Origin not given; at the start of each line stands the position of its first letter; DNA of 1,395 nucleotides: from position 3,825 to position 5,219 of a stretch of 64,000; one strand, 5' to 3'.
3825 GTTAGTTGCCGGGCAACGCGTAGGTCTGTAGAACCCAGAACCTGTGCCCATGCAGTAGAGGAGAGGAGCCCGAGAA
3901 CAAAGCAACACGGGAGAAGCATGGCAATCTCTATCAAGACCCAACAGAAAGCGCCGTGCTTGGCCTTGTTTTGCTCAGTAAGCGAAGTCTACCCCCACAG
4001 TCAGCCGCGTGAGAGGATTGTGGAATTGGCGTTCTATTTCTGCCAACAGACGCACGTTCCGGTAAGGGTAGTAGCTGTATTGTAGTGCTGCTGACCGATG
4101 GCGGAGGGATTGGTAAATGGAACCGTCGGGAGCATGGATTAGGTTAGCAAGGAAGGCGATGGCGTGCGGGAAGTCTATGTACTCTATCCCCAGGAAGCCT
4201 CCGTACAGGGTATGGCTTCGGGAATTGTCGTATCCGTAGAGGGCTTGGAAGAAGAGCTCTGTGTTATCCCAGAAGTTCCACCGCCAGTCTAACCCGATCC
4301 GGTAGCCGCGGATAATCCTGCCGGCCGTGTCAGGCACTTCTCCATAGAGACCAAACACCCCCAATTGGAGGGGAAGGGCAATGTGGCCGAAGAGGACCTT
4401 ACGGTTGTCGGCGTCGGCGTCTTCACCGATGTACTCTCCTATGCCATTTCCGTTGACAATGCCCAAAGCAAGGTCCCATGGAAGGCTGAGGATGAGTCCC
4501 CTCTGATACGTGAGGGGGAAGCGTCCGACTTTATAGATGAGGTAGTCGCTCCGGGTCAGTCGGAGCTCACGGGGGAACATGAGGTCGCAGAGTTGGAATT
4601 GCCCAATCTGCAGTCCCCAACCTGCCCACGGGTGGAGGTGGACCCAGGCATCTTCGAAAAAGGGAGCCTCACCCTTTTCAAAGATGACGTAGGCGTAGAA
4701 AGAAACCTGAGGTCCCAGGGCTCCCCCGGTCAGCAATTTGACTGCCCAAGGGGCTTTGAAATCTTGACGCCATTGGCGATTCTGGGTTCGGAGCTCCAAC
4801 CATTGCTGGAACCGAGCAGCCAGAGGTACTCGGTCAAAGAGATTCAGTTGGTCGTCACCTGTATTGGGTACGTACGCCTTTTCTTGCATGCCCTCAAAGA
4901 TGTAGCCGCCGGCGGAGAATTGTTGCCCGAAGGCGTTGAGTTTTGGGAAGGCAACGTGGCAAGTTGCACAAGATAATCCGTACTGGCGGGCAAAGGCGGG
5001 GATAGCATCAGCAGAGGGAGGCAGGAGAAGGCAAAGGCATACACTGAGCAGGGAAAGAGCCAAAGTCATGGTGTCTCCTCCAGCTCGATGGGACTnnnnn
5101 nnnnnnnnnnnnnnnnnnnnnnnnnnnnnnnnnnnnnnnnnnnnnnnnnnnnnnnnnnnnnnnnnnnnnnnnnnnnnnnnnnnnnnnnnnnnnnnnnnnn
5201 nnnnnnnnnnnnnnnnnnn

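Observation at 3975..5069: Cyc2-like fused monoheme cytochrome-porin: candidate Fe(II) oxidase or outer-membrane electron conduit in a T9SS-bearing FCB-group bacterium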

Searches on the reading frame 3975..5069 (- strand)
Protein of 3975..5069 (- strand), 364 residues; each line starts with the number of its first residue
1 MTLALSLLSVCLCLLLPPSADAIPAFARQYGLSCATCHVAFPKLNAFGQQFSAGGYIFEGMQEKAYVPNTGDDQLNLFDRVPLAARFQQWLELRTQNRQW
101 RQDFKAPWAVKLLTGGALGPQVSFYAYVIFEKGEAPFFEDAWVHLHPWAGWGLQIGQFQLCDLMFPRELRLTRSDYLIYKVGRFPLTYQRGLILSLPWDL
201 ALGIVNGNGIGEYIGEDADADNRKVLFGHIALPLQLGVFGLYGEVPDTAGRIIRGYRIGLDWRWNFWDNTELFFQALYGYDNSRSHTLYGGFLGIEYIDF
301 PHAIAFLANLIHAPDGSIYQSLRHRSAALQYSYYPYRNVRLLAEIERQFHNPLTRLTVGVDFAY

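Call 3: search_protein_families(library=pfam, proteins=[window:3975-5069:-], max_evalue=1)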
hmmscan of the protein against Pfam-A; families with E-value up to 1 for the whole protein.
window:3975-5069:- (364 aa): 0 families

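Call 4: search_protein_families(library=ncbifam, proteins=[window:3975-5069:-], max_evalue=1)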
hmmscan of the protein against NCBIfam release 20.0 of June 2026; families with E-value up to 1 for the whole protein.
window:3975-5069:- (364 aa): 0 families

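Call 5: search_solved_structures(query=window:3975-5069:-, max_evalue=10)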
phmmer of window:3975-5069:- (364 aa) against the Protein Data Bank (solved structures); distinct sequences matched with E-value up to 10: 2.
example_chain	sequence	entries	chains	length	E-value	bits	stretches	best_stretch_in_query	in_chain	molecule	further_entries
1vbi_A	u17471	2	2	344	1.4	10.9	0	184-239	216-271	Type 2 malate/lactate dehydrogenase | malate/L-lactate dehydrogenase family protein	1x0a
3ci6_A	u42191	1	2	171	1.5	10.8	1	64-107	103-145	Phosphoenolpyruvate-protein phosphotransferase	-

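Call 6: find_homologous_proteins(query=window:3975-5069:-, max_evalue=0.001)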
Query window:3975-5069:- (364 aa): 323 proteins with E <= 0.001 among 4366 candidates; the best 120 are listed.
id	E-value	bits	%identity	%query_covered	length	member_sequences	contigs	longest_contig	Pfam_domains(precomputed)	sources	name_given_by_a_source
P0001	4.5e-244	827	98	100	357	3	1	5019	-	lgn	-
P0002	4.1e-191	653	74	100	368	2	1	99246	-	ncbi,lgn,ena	-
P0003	2.1e-189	647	77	95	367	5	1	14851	-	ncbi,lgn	ncbi:MAG: hypothetical protein ABDH31_06730 [Chlorobiota bacterium]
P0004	3.6e-189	647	75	100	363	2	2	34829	-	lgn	-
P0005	7.2e-189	646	75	98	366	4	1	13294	-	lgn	-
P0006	3.9e-184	630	74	98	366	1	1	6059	-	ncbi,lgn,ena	-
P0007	1.3e-181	622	71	100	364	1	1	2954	-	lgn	-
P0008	6.0e-176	603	70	100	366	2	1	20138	-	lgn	-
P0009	1.7e-171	589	69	100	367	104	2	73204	-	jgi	jgi:hypothetical protein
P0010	7.9e-107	376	50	98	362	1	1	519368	-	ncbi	-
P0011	2.7e-105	371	48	99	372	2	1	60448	-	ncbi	-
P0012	4.6e-105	370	51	96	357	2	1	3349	-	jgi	-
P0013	4.4e-104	367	51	96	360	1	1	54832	-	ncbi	-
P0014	7.8e-103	362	50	96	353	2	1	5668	-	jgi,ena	-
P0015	4.4e-102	360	50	97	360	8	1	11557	-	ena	-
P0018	1.4e-96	342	50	94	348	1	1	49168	-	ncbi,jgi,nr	ncbi:MAG: hypothetical protein GXO39_09150 [Thermotogae bacterium]|nr:hypothetical protein [Thermoto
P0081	1.2e-45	174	37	90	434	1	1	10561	-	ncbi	ncbi:MAG: hypothetical protein R8K46_02820 [Mariprofundaceae bacterium]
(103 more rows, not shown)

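Call 10: find_related_loci(query=A1, collection=genome_contigs, flank=8000)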
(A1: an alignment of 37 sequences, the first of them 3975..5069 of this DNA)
Query A1 (364 aa) in genome_contigs; peptide patterns used: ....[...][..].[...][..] (x = any residue, [..] = any of these).
599 stretches matched a pattern (row limit reached: there are more); 565 encode a relative of the query (tblastn E <= 1e-3); the best 80 are kept; 80 distinct loci.
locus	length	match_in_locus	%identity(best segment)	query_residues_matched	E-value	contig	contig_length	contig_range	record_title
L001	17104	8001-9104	74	1-364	0e+0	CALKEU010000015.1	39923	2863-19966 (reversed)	MAG: Candidatus Kapabacteria bacterium isolate S1_Bin_METABAT__74_1 genome assembly, contig: c_000000724628, whole genom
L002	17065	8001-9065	75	10-364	0e+0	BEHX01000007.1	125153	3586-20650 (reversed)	Bacterium HR21 DNA, contig: NODE_65_7, isolate: HRbin21, whole genome shotgun sequence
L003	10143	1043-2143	49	5-364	6e-110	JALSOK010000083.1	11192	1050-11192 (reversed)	MAG: candidate division WOR-3 bacterium isolate 356-284_metabat1_scaf2bin.111 356-284_scaffold_3310_c1, whole genome sho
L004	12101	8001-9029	48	22-364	6e-95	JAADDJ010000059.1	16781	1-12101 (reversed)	MAG: Thermotogota bacterium isolate L_MaxBin.116 contig-127_3380, whole genome shotgun sequence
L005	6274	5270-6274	50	5-332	2e-94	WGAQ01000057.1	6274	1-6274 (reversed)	MAG: candidate division WOR-3 bacterium isolate S143_66 k151_188125, whole genome shotgun sequence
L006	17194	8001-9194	34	1-351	2e-59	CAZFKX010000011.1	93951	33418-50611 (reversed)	MAG TPA_asm: uncultured Aquificales bacterium isolate binchicken_co219_262 genome assembly, contig: k141_107091, whole g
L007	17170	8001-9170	36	13-349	2e-59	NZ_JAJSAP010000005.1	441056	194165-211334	Microbulbifer sediminum strain TT37 NODE_5_length_441056_cov_244.401602, whole genome shotgun sequence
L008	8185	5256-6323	36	23-360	9e-59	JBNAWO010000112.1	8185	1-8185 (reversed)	MAG: Ignavibacteria bacterium isolate Kamch4342-D-MF-066 bin16.fa-112, whole genome shotgun sequence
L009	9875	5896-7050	38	5-344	2e-58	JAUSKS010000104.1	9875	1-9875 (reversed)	MAG: Gallionellaceae bacterium isolate E14_metabat.bin.70 E14_k141_298813, whole genome shotgun sequence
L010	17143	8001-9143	37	22-349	2e-58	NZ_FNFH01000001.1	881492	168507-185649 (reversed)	Microbulbifer yueqingensis strain CGMCC 1.10658, whole genome shotgun sequence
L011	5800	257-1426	37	10-355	3e-58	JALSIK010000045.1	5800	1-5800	MAG: Chromatiales bacterium isolate 354-166_metabat2_scaf2bin.031 354-166_scaffold_13125_c1, whole genome shotgun sequen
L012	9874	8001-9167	35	3-359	5e-58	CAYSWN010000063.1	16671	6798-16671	MAG TPA_asm: uncultured Ignavibacterium sp. isolate binchicken_co269_41 genome assembly, contig: NODE_3213_length_16671_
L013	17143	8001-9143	36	10-344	9e-58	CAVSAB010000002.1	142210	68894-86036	MAG: uncultured beta proteobacterium isolate MFD05942.bin.3.333 genome assembly, contig: contig_13974, whole genome shot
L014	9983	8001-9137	36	7-364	1e-57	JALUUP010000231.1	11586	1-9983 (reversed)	MAG: Bacteroidetes bacterium isolate 128-326_metabat1_scaf2bin.027 128-326_scaffold_2696_c1, whole genome shotgun sequen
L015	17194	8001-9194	37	5-349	3e-57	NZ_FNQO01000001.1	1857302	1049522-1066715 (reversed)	Microbulbifer marinus strain CGMCC 1.10657, whole genome shotgun sequence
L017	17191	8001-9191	34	3-364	5e-57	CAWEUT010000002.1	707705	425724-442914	MAG: uncultured Ignavibacteriaceae bacterium isolate MFD01299.bin.1.246 genome assembly, contig: contig_10258, whole gen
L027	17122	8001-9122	38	7-359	2e-55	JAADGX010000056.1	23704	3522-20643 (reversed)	MAG: Chlorobiota bacterium isolate M_MetaBat.140 contig-127_12617, whole genome shotgun sequence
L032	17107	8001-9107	36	20-364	2e-54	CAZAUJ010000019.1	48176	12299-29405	MAG TPA_asm: uncultured Thermoanaerobaculia bacterium isolate binchicken_co30_128 genome assembly, contig: NODE_707_leng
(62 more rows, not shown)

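Call 26: predict_structure(alignment_id=A1)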
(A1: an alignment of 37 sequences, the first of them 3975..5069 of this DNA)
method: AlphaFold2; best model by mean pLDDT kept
length: 364 residues; sequences in the alignment: 37
mean_pLDDT: 87.8   pTM: 0.83
mean pLDDT of the five models: 87.8, 85.2, 84.0, 80.8, 80.4
residues with pLDDT >= 90: 205; 70-90: 131; 50-70: 16; < 50: 12
segments of 3 or more residues with pLDDT < 50: 14-24
pLDDT, mean of each block of 10 residues (from residue 1): 83 47 56 80 85 79 86 88 89 96 92 89 92 87 89 93 88 92 89 93 77 70 89 94 89 95 93 97 92 96 98 96 97 93 97 96 88
secondary structure, 60 per line:
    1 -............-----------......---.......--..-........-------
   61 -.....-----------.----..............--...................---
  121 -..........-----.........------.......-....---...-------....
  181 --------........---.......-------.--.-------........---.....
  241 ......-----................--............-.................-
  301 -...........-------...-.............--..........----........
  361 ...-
elements in order: H2-13 H25-30 H34-37 E38-40 H46-53 H62-65 E83-96 E99-117 E122-131 E137-145 E152-158 H160-163 H177-180 E189-196 E200-206 E225-232 E236-246 E252-267 E270-281 E283-299 E302-312 E324-336 E339-348 E353-363

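Call 42: search_protein_families(library=pfam, proteins=[L017:6532-7890:+, L032:6559-7929:+, L027:6361-7788:+], max_evalue=0.01)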
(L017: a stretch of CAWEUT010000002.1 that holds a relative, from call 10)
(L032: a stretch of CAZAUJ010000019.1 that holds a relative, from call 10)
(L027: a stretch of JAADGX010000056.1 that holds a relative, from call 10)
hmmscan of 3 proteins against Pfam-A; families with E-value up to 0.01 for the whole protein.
L017:6532-7890:+ (452 aa): 5 families
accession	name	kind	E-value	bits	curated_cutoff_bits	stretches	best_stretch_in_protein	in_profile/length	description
PF14522.11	Cytochrome_C7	-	7e-07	29.4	24.8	0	169-218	40-66/67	Cytochrome c7 and related cytochrome c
PF03264.19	Cytochrom_NNT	-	1.2e-06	28.9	24.1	1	173-244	31-99/174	NapC/NirT cytochrome c family, N-terminal region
PF22113.1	Mtrc-MtrF_II-IV_dom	-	5.4e-06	26.5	30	2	179-249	7-64/176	Outer membrane cytochrome MtrC/MtrF-like, domains II/IV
PF13435.11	Cytochrome_C554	-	6.3e-06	27.5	20.8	1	48-133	3-84/84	Cytochrome c554 and c-prime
PF14537.11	Cytochrom_c3_2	-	0.0013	19.6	25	0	175-222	23-68/79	Cytochrome c3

L032:6559-7929:+ (456 aa): 7 families
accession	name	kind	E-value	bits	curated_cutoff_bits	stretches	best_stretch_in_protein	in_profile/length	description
PF14522.11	Cytochrome_C7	-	7.6e-08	32.5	24.8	1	121-217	9-66/67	Cytochrome c7 and related cytochrome c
PF22113.1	Mtrc-MtrF_II-IV_dom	-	7.8e-07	29.2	30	1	44-135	82-167/176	Outer membrane cytochrome MtrC/MtrF-like, domains II/IV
PF13435.11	Cytochrome_C554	-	3.1e-06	28.5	20.8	1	45-132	1-84/84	Cytochrome c554 and c-prime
PF14537.11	Cytochrom_c3_2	-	4.9e-05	24.2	25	0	45-132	8-65/79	Cytochrome c3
PF03264.19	Cytochrom_NNT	-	7.8e-05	22.9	24.1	1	176-223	35-78/174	NapC/NirT cytochrome c family, N-terminal region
PF02335.20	Cytochrom_C552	-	8.8e-05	22.1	24.1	1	201-222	235-256/438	Cytochrome c552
PF09699.15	Paired_CXXCH_1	-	0.00028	20.9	20.6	0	175-187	27-39/41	Doubled CXXCH motif (Paired_CXXCH_1)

L027:6361-7788:+ (475 aa): 7 families
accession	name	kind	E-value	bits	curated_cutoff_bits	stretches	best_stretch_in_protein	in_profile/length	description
PF14522.11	Cytochrome_C7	-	1.1e-09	38.4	24.8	1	143-240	8-66/67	Cytochrome c7 and related cytochrome c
PF13435.11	Cytochrome_C554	-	1.8e-08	35.6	20.8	1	68-155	1-84/84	Cytochrome c554 and c-prime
PF03264.19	Cytochrom_NNT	-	9.9e-08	32.3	24.1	1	195-272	31-105/174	NapC/NirT cytochrome c family, N-terminal region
PF09699.15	Paired_CXXCH_1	-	1.2e-06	28.5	20.6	0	232-257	6-30/41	Doubled CXXCH motif (Paired_CXXCH_1)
PF22113.1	Mtrc-MtrF_II-IV_dom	-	2.4e-06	27.6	30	1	117-211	7-92/176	Outer membrane cytochrome MtrC/MtrF-like, domains II/IV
PF14537.11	Cytochrom_c3_2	-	6.8e-06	26.9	25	0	192-247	18-71/79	Cytochrome c3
PF02335.20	Cytochrom_C552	-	0.00083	18.9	24.1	1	224-249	235-260/438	Cytochrome c552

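Call 58: find_encoding_contigs(protein=window:3975-5069:-, flank=3000, max_places=4)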
Protein window:3975-5069:- (364 aa): 9 contigs read that carry it; 4 places shown.
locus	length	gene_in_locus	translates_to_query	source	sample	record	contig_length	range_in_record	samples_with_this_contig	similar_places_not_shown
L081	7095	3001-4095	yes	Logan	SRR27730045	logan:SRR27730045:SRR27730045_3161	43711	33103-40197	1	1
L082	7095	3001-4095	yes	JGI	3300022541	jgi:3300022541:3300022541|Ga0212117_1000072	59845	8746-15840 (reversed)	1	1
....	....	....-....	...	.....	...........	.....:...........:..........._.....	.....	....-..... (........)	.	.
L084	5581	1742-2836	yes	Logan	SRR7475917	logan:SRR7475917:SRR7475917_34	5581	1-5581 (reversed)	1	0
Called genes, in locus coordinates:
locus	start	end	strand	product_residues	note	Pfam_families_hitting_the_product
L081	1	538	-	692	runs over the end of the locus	PF00082:Peptidase_S8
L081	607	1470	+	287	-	-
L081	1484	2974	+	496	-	PF07676:PD40, PF13620:CarboxypepD_reg (weak), PF00691:OmpA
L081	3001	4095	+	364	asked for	-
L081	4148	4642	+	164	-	-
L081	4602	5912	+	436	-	PF01979:Amidohydro_1, PF07969:Amidohydro_3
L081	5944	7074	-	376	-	-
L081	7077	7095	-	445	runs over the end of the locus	PF20094:GWxTD_dom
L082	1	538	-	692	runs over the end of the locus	PF00082:Peptidase_S8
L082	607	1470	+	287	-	-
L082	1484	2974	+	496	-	PF07676:PD40, PF13620:CarboxypepD_reg (weak), PF00691:OmpA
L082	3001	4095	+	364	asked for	-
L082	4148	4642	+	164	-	-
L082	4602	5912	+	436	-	PF01979:Amidohydro_1, PF07969:Amidohydro_3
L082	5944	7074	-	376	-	-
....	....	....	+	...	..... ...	-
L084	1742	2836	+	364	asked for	-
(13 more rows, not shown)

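Call 59: list_cluster_members(proteins=[P0001, P0002, P0003, P0009, P0010, P0018, P0081])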
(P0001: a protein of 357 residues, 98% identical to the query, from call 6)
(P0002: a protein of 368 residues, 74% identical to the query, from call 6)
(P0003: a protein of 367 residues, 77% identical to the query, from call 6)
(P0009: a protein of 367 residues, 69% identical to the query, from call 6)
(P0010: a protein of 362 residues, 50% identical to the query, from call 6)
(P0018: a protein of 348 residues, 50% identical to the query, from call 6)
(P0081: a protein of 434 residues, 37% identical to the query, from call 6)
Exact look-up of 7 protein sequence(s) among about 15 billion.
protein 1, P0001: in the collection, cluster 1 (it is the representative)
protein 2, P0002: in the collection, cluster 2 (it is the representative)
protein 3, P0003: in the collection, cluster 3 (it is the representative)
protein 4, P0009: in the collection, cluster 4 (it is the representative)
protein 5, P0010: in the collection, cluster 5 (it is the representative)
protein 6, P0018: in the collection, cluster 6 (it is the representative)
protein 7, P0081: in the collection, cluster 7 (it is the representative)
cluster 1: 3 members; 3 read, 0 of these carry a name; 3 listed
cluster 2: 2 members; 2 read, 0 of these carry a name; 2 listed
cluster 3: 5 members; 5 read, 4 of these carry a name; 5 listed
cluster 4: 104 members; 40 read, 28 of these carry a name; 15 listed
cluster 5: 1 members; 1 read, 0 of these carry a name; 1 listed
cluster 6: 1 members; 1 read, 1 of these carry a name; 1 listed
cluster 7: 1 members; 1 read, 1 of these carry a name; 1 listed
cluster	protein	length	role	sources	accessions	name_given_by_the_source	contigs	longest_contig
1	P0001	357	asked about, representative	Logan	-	-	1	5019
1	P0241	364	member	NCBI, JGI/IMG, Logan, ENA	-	-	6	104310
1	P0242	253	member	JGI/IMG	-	-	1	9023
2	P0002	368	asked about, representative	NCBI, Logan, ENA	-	-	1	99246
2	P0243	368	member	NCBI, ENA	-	-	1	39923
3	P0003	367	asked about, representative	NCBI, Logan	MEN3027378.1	MAG: hypothetical protein ABDH31_06730 [Chlorobiota bacterium]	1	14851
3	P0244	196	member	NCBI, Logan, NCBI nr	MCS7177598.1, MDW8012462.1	MAG: hypothetical protein NZ960_08335 [Candidatus Kapabacteria bacterium] | hypothetical protein [Candidatus Kapabacteria bacterium]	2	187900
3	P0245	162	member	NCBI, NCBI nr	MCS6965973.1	MAG: hypothetical protein NZ473_04310, partial [Candidatus Kapabacteria bacterium] | hypothetical protein [Candidatus Kapabacteria bacterium]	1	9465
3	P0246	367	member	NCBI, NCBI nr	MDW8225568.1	MAG: hypothetical protein RMK93_06055 [Bacteroidota bacterium] | hypothetical protein [Bacteroidota bacterium]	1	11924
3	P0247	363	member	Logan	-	-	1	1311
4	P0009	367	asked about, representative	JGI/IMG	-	hypothetical protein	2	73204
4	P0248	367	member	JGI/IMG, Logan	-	hypothetical protein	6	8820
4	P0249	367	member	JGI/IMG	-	hypothetical protein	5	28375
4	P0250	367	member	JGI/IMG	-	hypothetical protein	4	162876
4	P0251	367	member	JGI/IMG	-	hypothetical protein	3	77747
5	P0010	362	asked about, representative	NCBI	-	-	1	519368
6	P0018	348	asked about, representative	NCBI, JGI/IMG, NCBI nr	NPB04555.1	MAG: hypothetical protein GXO39_09150 [Thermotogae bacterium] | hypothetical protein [Thermotogota bacterium]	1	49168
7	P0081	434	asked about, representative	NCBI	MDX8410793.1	MAG: hypothetical protein R8K46_02820 [Mariprofundaceae bacterium]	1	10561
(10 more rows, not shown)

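Call 61: search_protein_representatives(alignment_id=A1)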
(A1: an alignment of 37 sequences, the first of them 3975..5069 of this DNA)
Query: 37 sequences, 383 profile positions. Proteins with E-value up to 0.001 (for the whole library): 4244; up to 1e-10: 1892; up to 1e-30: 200. The best 150 are listed.
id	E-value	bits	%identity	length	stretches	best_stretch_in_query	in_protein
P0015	2.1e-136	471.6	-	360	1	16-383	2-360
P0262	5.4e-136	470.3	-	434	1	9-383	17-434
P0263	2.6e-125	435.1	-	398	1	12-380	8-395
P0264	2.9e-120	418.5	-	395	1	8-383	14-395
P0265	2.1e-119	415.7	-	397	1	7-383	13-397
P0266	2.4e-117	408.9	-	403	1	7-383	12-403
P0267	6.9e-116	404.1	-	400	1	3-383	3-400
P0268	9.6e-116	403.6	-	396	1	5-383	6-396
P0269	5.0e-114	397.9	-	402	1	10-383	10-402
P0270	5.7e-112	391.2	-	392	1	7-383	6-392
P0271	2.9e-111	388.8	-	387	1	7-383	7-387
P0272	4.7e-110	384.9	-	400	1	5-383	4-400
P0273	1.2e-109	383.6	-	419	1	25-383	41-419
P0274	1.7e-108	379.7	-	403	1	6-383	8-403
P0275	2.0e-107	376.2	-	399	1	1-383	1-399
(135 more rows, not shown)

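Call 71: search_dna_similar(query=window:3975-5069:-, collection=plasmids, mode=protein, max_evalue=0.001, max_rows=30)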
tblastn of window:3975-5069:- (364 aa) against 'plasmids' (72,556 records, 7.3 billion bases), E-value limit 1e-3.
Records with a match: 9; places in all: 9; records where one place covers at least 80% of the query: 0.
Best place of each record, by identity: <60% 9.
By first word of the organism name: Ralstonia 6; Caballeronia 2; Methylocystis 1.
By predicted mobility (MOB-suite, as given by PLSDB): non-mobilizable 6; mobilizable 3.
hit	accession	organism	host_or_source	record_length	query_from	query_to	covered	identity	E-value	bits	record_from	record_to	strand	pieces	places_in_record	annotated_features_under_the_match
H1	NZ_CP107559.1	Methylocystis sp. MJC1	whole organism,Alpine Peat Bogs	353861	21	68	13%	47.9%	2e-6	57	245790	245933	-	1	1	hypothetical protein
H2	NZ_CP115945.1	Ralstonia syzygii R24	Syzygium aromaticum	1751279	22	68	13%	48.9%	3e-4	50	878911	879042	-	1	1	none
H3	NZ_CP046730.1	Ralstonia syzygii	tobacco,cell culture,leaf veins ...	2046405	22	68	13%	48.9%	3e-4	50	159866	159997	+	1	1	none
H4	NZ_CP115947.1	Ralstonia solanacearum MolK2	Musa sp.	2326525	22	68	13%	46.8%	2e-4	51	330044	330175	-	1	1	record has no annotation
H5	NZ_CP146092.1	Ralstonia sp. RRA.1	-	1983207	22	68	13%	46.8%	5e-4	50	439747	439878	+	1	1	none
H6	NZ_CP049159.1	Caballeronia sp. SBC1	whole organism,soil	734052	22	59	10%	55.3%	2e-4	51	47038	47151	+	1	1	cytochrome C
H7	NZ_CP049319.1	Caballeronia sp. SBC2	whole organism,soil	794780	22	59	10%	55.3%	2e-4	51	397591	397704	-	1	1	cytochrome C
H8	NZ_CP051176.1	Ralstonia solanacearum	Whole organism,tomato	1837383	22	59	10%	52.6%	2e-4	51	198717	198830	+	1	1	none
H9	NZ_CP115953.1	Ralstonia solanacearum CFBP2957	Solanum lycopersicum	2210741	22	59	10%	52.6%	3e-4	50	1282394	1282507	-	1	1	none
